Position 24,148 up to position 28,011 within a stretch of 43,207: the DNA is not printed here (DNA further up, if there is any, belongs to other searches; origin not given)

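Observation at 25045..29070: Family of G/C-homopolymer nested-palindromic repeats inserted in frame, repeatedly, in the SOS mutasome genes dnaE2 and imuB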

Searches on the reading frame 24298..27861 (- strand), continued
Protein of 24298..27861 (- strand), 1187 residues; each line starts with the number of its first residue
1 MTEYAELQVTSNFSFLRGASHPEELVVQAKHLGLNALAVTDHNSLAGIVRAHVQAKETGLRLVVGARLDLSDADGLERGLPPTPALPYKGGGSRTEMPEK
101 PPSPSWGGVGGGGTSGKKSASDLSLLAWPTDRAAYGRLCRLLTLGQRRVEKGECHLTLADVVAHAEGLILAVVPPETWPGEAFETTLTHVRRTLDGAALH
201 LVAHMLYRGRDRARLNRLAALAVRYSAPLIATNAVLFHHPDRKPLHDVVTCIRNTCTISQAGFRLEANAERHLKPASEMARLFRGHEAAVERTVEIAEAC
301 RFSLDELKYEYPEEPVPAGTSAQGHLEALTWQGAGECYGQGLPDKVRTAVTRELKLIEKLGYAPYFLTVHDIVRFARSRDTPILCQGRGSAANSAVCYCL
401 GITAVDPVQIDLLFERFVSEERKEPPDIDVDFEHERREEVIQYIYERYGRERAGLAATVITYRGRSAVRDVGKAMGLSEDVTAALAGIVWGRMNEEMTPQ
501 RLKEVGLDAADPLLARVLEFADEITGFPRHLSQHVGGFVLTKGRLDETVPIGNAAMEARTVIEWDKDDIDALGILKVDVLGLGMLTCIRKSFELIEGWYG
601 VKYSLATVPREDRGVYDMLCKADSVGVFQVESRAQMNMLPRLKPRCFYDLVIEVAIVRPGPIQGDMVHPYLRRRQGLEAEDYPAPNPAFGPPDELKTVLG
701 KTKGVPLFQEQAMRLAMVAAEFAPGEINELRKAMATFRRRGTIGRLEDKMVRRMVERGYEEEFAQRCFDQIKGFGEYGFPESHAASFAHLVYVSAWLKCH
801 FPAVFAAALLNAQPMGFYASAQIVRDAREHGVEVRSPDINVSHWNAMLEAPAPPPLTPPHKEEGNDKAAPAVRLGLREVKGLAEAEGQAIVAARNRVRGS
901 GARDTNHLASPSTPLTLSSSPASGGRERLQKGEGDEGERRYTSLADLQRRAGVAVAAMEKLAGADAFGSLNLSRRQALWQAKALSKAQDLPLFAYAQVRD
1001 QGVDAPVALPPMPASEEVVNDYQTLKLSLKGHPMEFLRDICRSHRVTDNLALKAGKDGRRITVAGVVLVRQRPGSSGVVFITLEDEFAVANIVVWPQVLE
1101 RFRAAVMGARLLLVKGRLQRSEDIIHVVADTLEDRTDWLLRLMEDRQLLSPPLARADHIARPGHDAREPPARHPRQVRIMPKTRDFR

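Call 57: search_solved_structures(query=window:24298-27861:-, max_evalue=1e-20, show_alignments=1)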
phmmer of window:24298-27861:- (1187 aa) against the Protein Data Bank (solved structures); distinct sequences matched with E-value up to 1e-20: 9.
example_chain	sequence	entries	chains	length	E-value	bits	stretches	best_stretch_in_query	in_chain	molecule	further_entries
5fku_A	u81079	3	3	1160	3.1e-101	343.1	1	211-842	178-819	DNA POLYMERASE III SUBUNIT ALPHA | DNA POLYMERASE III ALPHA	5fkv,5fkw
4jom_A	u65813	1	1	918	1.6e-97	330.8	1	211-842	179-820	DNA polymerase III subunit alpha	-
2hnh_A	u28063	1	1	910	1.1e-96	328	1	211-842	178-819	DNA polymerase III alpha subunit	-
2hqa_A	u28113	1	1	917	1.2e-96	327.9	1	211-842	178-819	DNA polymerase III alpha subunit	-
5m1s_A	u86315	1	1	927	1.2e-96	327.9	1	211-842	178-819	DNA polymerase III subunit alpha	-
2hpi_A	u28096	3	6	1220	2.9e-96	326.6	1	351-844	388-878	DNA polymerase III alpha subunit | DNA polymerase III subunit alpha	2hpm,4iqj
3e0d_A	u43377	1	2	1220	3.4e-96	326.4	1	351-844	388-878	DNA polymerase III subunit alpha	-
7pu7_A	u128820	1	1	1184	1.6e-84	287.7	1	217-845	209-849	DNA polymerase III subunit alpha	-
5lew_A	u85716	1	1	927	3.1e-84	286.8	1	217-845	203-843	DNA polymerase III subunit alpha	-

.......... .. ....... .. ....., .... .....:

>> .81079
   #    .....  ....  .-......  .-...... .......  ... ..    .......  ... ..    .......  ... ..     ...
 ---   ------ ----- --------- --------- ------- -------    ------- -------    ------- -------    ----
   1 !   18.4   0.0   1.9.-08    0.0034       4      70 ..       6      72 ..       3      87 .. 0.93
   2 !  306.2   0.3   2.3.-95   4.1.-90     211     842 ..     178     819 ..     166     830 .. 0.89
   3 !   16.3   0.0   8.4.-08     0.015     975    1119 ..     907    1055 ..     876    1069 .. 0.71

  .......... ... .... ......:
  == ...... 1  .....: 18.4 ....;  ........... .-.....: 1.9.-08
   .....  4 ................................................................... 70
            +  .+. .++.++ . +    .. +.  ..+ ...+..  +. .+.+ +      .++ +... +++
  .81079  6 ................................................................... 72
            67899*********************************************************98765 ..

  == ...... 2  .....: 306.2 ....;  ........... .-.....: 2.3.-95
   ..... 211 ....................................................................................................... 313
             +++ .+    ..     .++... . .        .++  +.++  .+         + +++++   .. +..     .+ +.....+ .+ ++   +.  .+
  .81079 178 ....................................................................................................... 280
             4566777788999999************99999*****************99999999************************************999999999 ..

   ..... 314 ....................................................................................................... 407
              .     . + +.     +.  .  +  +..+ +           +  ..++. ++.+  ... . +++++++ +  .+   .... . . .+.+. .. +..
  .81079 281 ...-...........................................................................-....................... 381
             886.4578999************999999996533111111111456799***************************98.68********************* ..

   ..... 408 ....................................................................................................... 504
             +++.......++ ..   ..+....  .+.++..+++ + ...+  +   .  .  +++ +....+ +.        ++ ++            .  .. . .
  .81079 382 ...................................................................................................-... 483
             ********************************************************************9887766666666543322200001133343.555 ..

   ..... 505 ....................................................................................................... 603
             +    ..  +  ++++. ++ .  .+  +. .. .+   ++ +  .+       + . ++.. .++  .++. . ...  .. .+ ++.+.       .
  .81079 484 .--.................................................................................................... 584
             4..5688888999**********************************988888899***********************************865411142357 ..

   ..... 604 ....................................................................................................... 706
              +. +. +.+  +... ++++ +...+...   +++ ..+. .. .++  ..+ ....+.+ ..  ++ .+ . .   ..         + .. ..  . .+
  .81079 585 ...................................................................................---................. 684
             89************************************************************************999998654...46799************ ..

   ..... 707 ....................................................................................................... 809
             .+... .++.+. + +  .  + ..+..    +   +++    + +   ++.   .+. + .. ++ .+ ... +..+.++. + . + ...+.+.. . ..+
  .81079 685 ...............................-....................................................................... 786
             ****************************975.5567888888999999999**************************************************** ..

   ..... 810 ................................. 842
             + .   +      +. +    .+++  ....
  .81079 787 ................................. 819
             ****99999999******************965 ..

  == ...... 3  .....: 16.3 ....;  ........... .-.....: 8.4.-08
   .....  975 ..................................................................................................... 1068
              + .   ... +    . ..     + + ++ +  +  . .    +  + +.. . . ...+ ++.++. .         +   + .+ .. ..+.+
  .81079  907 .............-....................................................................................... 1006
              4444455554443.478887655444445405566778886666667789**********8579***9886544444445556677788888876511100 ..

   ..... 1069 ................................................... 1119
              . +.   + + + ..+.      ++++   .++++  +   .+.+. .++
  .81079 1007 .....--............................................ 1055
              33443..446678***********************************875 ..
